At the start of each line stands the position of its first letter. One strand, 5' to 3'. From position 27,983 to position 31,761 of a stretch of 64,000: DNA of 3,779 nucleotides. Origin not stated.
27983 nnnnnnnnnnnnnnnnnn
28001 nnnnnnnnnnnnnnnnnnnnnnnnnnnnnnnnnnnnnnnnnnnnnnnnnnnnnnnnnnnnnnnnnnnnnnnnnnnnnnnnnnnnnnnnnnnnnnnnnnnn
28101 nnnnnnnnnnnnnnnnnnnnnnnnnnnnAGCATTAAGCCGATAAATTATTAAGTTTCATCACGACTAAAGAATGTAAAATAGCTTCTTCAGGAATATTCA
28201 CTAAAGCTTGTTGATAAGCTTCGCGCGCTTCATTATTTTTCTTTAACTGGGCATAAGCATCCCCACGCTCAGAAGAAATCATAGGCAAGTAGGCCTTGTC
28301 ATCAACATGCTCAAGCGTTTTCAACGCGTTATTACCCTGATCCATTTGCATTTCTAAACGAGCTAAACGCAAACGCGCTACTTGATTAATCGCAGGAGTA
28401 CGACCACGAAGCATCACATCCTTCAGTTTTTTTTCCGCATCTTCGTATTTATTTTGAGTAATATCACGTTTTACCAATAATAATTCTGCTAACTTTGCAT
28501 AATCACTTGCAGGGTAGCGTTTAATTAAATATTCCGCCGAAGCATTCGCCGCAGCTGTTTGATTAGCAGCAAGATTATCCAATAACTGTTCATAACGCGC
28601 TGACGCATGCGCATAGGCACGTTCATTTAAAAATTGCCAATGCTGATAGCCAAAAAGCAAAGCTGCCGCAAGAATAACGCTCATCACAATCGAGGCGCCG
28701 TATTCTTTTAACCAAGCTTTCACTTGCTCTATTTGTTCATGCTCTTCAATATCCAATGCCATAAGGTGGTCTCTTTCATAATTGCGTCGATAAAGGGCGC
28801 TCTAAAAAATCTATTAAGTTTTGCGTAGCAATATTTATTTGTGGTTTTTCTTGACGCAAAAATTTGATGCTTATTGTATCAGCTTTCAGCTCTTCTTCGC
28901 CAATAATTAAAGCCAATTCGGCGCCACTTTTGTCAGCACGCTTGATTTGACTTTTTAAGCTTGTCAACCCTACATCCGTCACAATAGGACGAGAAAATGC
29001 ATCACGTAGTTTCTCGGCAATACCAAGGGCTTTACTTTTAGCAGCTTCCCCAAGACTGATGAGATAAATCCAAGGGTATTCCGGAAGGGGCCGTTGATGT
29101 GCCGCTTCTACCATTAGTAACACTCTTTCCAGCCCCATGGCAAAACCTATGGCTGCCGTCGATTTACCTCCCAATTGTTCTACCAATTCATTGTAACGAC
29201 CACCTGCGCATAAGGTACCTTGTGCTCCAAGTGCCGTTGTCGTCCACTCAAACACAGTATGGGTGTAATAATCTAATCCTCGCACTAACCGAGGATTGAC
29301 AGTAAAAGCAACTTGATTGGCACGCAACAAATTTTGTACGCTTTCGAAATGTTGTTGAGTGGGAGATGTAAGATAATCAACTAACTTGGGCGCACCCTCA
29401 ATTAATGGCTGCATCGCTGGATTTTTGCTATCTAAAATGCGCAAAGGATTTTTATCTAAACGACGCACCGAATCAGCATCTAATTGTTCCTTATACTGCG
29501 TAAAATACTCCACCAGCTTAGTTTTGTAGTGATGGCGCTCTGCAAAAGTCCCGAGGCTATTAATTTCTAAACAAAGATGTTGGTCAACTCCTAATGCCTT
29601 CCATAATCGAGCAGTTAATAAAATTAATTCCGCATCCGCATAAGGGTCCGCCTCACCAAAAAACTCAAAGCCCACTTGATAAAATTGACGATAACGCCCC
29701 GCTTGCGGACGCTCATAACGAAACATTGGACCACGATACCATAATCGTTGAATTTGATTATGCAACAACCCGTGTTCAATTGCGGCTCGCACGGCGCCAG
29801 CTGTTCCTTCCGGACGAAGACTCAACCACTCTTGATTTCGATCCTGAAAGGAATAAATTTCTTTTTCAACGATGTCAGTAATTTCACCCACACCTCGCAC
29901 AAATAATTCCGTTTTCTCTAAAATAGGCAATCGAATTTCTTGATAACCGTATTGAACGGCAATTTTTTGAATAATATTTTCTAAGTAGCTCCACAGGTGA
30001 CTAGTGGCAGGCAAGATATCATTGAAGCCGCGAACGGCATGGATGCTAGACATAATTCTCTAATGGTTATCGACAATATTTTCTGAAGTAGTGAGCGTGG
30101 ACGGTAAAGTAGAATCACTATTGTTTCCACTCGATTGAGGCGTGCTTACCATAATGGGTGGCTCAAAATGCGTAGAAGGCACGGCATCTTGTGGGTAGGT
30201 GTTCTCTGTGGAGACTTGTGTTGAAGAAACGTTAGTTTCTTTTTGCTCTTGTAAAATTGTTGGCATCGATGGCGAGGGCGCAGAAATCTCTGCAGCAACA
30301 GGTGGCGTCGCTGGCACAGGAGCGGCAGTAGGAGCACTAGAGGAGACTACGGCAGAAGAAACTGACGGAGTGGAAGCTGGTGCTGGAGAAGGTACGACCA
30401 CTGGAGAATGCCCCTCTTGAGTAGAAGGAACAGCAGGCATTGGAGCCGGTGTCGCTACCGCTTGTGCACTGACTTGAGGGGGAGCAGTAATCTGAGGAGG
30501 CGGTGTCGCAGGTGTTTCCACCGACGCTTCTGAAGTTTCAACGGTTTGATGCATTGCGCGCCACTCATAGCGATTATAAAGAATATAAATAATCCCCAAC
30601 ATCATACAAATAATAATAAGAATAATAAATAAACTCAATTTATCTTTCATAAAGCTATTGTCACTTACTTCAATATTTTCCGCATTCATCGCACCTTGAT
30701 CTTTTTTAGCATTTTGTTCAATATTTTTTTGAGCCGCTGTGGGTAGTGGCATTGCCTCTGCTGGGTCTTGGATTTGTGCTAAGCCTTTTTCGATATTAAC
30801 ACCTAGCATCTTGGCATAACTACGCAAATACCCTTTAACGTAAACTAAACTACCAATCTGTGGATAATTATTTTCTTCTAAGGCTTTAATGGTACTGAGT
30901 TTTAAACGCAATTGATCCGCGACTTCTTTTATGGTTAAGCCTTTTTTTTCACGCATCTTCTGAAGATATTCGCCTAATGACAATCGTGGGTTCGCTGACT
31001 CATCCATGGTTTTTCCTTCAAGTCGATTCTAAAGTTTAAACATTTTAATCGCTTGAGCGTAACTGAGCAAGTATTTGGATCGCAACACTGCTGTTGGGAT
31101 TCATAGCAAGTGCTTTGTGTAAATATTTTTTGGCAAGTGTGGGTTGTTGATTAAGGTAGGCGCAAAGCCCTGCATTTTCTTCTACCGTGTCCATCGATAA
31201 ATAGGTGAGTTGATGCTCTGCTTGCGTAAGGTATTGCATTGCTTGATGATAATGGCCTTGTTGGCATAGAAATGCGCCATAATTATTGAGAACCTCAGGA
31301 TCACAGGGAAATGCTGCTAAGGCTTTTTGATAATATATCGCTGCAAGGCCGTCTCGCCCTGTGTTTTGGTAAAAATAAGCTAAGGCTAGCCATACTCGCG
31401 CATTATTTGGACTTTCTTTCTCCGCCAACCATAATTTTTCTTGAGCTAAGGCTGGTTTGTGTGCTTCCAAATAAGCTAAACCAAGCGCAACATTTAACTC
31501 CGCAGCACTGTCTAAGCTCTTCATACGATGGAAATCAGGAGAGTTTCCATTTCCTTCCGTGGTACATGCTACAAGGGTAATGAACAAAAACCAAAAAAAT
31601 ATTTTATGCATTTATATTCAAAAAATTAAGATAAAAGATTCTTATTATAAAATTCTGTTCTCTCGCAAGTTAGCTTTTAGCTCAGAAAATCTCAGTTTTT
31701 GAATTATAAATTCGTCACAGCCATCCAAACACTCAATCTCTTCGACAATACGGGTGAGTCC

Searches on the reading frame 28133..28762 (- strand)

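Call 69: search_protein_families(library=pfam, proteins=[window:28133-28762:-], max_evalue=0.00001)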
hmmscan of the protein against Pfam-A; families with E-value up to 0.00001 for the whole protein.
window:28133-28762:- (209 aa): 1 family
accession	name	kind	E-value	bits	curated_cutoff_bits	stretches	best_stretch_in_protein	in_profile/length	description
PF09976.15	TPR_21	-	4.3e-47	160.8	25.5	1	15-208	1-192/193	Tetratricopeptide repeat-like domain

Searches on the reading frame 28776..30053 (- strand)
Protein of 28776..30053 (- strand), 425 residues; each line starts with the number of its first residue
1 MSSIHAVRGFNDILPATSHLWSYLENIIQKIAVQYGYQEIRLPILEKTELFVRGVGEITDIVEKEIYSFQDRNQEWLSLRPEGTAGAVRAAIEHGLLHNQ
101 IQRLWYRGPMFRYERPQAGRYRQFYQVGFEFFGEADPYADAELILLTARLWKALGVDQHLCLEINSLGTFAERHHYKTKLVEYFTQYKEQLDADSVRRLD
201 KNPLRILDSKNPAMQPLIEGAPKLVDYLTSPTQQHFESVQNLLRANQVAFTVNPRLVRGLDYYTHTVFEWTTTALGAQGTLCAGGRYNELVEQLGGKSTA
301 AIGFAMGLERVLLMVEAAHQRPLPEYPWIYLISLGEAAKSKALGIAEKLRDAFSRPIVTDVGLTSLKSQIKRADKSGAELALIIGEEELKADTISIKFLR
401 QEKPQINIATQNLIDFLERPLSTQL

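Call 69: search_protein_families(library=pfam, proteins=[window:28776-30053:-], max_evalue=0.00001)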
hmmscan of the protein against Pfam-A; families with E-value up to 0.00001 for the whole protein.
window:28776-30053:- (425 aa): 3 families
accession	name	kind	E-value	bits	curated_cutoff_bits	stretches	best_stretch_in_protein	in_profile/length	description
PF13393.11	tRNA-synt_His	-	1.7e-46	159.3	25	1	9-311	1-308/308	Histidyl-tRNA synthetase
PF00587.30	tRNA-synt_2b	-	3.1e-18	66.9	29.3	1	67-315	1-175/179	tRNA synthetase class II core domain (G, H, P, S and T)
PF03129.25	HGTP_anticodon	-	1.8e-10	41.3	21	1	330-418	3-92/94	Anticodon binding domain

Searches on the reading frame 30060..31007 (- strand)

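Call 21: search_protein_families(library=pfam, proteins=[window:30060-31007:-], max_evalue=0.001)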
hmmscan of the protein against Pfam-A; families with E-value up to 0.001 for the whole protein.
window:30060-31007:- (315 aa): 4 families
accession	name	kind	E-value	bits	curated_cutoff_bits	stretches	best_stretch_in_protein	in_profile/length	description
PF13413.12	HTH_25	-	1e-19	70.6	24.6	1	14-71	1-58/62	Helix-turn-helix domain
PF12844.13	HTH_19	-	6.5e-09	36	30.2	1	12-78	1-61/64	Helix-turn-helix domain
PF13560.12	HTH_31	-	6.5e-05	23.6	27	1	11-45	2-36/64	Helix-turn-helix domain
PF01381.28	HTH_3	-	9e-05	22.9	23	1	15-46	1-32/55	Helix-turn-helix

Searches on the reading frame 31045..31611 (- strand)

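Call 21: search_protein_families(library=pfam, proteins=[window:31045-31611:-], max_evalue=0.001)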
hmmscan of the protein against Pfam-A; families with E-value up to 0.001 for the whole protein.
window:31045-31611:- (188 aa): 11 families
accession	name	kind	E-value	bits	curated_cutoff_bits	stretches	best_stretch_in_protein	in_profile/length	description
PF13431.12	TPR_17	-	3.2e-14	52.4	24.4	1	93-126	1-34/34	Tetratricopeptide repeat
PF13428.12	TPR_14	-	1.6e-12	47.2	23.5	1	72-113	2-43/44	Tetratricopeptide repeat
PF07719.23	TPR_2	-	4.9e-11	42.3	27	0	146-173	6-33/34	Tetratricopeptide repeat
PF14559.12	TPR_19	-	1.7e-10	41.5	25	0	93-131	13-51/68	Tetratricopeptide repeat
PF13181.12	TPR_8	-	2.9e-08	33.7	25.7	0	71-100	1-30/34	Tetratricopeptide repeat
PF13432.12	TPR_16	-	5e-07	30.5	32.7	1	42-102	2-62/65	Tetratricopeptide repeat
PF00515.34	TPR_1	-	4.8e-06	26.6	27.8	0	148-173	8-33/34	Tetratricopeptide repeat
PF13424.12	TPR_12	-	3.1e-05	24.5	30.1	0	71-131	3-71/77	Tetratricopeptide repeat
PF13429.12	TPR_15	-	5.1e-05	23.3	26.2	1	63-172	138-245/280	Tetratricopeptide repeat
PF13371.12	TPR_9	-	5.3e-05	23.6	35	0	81-130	5-54/73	Tetratricopeptide repeat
PF12895.13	ANAPC3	-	0.00029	21.5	27.2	0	90-132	8-50/82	Anaphase-promoting complex, cyclosome, subunit 3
